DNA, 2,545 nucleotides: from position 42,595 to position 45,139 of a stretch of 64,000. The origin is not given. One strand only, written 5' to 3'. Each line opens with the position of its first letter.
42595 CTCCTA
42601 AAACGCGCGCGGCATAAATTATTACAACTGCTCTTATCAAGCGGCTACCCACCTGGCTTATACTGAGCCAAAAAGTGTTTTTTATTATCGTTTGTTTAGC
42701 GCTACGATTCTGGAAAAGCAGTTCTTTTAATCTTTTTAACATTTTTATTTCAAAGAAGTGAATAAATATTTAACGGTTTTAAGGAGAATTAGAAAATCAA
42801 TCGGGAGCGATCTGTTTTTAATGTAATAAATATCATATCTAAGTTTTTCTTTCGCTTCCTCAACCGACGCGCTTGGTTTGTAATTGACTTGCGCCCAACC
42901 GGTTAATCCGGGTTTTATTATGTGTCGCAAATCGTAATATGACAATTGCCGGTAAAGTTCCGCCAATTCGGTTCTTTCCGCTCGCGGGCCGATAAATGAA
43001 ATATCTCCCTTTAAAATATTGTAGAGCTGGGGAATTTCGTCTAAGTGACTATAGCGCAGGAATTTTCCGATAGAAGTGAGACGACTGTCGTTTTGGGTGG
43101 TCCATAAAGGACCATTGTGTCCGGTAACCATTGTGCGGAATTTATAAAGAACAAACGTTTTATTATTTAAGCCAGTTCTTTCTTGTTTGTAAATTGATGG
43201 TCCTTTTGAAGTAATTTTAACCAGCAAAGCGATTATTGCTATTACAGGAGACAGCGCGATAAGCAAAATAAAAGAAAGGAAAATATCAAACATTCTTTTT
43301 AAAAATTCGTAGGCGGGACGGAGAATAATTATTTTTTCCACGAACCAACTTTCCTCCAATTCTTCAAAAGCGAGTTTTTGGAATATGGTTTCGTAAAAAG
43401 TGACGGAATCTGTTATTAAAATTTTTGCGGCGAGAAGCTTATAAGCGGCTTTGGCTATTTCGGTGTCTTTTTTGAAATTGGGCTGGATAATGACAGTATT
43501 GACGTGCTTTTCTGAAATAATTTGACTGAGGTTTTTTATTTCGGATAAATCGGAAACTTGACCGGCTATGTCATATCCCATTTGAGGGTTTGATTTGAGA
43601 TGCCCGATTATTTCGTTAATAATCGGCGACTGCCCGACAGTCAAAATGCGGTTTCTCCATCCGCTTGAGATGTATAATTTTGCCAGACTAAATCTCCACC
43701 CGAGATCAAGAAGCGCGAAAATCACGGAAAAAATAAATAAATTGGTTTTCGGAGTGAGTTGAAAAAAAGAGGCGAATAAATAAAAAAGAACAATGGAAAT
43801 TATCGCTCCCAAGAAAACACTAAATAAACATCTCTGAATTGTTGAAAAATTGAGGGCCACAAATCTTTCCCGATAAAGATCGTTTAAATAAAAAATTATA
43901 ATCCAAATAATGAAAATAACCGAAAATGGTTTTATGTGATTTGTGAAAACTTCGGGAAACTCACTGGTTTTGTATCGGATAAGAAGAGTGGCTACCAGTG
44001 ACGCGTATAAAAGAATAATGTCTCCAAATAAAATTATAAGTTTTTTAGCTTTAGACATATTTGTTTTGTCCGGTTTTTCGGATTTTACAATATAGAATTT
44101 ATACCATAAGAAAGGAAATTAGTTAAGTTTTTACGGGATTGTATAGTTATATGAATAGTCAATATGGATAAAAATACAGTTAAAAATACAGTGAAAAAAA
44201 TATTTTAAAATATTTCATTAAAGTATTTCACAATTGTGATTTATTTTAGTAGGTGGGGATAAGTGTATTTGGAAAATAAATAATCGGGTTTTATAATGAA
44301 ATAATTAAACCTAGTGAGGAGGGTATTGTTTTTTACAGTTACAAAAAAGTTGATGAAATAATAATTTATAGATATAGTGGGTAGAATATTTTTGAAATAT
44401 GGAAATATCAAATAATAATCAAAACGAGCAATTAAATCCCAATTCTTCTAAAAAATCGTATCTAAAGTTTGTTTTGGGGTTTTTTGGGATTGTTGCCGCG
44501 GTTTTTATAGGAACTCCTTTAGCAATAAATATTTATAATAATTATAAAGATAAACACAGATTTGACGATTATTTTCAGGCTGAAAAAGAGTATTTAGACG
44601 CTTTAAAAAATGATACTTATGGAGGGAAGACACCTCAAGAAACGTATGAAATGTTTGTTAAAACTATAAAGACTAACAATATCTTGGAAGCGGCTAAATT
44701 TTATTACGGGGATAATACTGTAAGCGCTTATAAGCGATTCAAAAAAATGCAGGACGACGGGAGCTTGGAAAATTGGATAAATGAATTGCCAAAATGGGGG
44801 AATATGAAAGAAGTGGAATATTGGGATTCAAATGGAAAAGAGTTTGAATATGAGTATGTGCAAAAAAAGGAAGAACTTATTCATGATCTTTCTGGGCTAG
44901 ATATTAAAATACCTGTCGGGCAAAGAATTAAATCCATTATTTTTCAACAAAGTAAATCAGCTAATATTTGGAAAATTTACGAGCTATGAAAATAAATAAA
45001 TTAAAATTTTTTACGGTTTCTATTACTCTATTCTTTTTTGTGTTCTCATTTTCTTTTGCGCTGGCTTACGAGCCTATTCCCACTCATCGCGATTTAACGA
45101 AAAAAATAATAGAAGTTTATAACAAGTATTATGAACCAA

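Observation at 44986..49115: Giant (~1,370 aa) secreted protein with Zn-hydrolase (P1 nuclease/PLC-like) motif, coiled coil and two lamin-tail domains, interrupted by a -1 frameshift inside LTD 1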

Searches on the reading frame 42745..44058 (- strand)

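Call 40: search_protein_families(library=pfam, max_evalue=0.001, proteins=[window:42745-44058:-])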
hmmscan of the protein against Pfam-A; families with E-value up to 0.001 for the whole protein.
window:42745-44058:- (437 aa): 1 family
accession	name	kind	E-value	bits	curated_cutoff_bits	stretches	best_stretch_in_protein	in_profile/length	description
PF02397.22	Bac_transf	-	2.8e-62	209.9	27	1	254-433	1-178/179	Bacterial sugar transferase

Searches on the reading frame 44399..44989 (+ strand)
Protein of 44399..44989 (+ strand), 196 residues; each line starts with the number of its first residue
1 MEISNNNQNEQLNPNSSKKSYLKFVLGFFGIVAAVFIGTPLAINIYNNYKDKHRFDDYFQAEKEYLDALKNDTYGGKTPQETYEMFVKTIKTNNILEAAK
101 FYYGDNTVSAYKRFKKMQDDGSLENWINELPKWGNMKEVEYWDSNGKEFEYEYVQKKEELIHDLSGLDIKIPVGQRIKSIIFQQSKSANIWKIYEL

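Call 40: search_protein_families(library=pfam, max_evalue=0.001, proteins=[window:44399-44989:+])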
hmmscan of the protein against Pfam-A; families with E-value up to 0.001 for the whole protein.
window:44399-44989:+ (196 aa): 0 families

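Call 72: search_solved_structures(query=A4, max_evalue=10, show_alignments=1)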
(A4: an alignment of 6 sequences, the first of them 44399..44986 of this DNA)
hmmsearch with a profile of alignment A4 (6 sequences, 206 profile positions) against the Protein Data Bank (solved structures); distinct sequences matched with E-value up to 10: 11.
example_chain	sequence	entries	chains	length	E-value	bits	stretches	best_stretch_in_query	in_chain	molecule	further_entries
6nvt_A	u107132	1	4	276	0.12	15.1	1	98-172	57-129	Beta-lactamase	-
6nvu_A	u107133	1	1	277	0.12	15.1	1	98-172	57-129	Beta-lactamase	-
6pq8_A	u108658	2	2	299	0.12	15.1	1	98-172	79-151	Beta-lactamase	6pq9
4qan_A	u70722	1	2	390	0.13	15.1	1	87-117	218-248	hypothetical protein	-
6ykr_F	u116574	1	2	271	0.14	14.9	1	33-109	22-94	Chemotaxis protein MotB, putative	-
6ykp_F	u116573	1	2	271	0.17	14.6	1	33-109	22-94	Chemotaxis protein MotB, putative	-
9vkp_b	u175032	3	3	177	0.6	12.8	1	27-81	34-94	ATP synthase subunit b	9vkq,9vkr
8j0s_b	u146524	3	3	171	0.91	12.2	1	27-82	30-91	ATP synthase subunit b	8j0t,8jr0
9x5j_B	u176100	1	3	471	1.6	11.4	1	29-91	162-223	Potassium voltage-gated channel subfamily KQT member 3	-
6m6z_A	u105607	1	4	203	3.4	10.4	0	9-56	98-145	TMH4C4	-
4y6w_A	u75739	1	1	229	9.7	8.9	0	130-148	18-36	NaB(AB)3ACb - light chain TPR-like repeats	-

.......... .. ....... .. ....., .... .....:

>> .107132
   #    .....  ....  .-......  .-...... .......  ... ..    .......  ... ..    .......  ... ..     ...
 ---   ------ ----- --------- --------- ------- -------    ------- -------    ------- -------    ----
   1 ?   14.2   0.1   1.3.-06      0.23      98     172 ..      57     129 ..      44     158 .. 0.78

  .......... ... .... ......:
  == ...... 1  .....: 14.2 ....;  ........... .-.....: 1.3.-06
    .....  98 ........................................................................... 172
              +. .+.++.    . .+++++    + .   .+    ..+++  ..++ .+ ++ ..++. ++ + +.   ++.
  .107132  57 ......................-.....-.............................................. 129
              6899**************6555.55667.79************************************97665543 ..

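Call 73: search_protein_families(library=ncbifam, alignment_id=A4, max_evalue=1)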
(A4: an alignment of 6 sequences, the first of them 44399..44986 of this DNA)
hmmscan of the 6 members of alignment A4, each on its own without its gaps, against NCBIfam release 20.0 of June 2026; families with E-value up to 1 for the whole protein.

A. member 1, window:44399-44986:+ (196 aa): 1 family
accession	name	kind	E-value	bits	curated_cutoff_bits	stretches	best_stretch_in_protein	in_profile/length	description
NF009022.0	PRK12358.1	equivalog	0.12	11.9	247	1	75-106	36-67/239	glucosamine-6-phosphate deaminase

B. families by the number of members that match (of 6 scanned): 12 families
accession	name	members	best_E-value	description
NF009022.0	PRK12358.1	2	0.12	glucosamine-6-phosphate deaminase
NF004285.1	PRK05696.1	1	0.0063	flagellar basal body-associated protein FliL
NF051471.1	cytcCgr1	1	0.014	cytochrome c-type protein Cgr1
NF000658.1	PRK00029.1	1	0.014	YdiU family protein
NF045939.1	MHJ_0274_fam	1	0.02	MHJ_0274 family protein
NF004872.0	PRK06231.1-2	1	0.023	F0F1 ATP synthase subunit B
NF033486.1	harvest_ssl1498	1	0.037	photosystem II assembly protein Psb34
NF053549.1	FtsL_Actino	1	0.059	cell division protein FtsL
NF049992.1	NGTferase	1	0.099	UDP-glucose:protein N-beta-glucosyltransferase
NF004412.0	PRK05759.1-3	1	0.11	F0F1 ATP synthase subunit B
TIGR02745.1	ccoG_rdxA_fixG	1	0.16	cytochrome c oxidase accessory protein CcoG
NF046005.2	near_gluc_PtsG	1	0.22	MPN207a family PTS transporter accessory protein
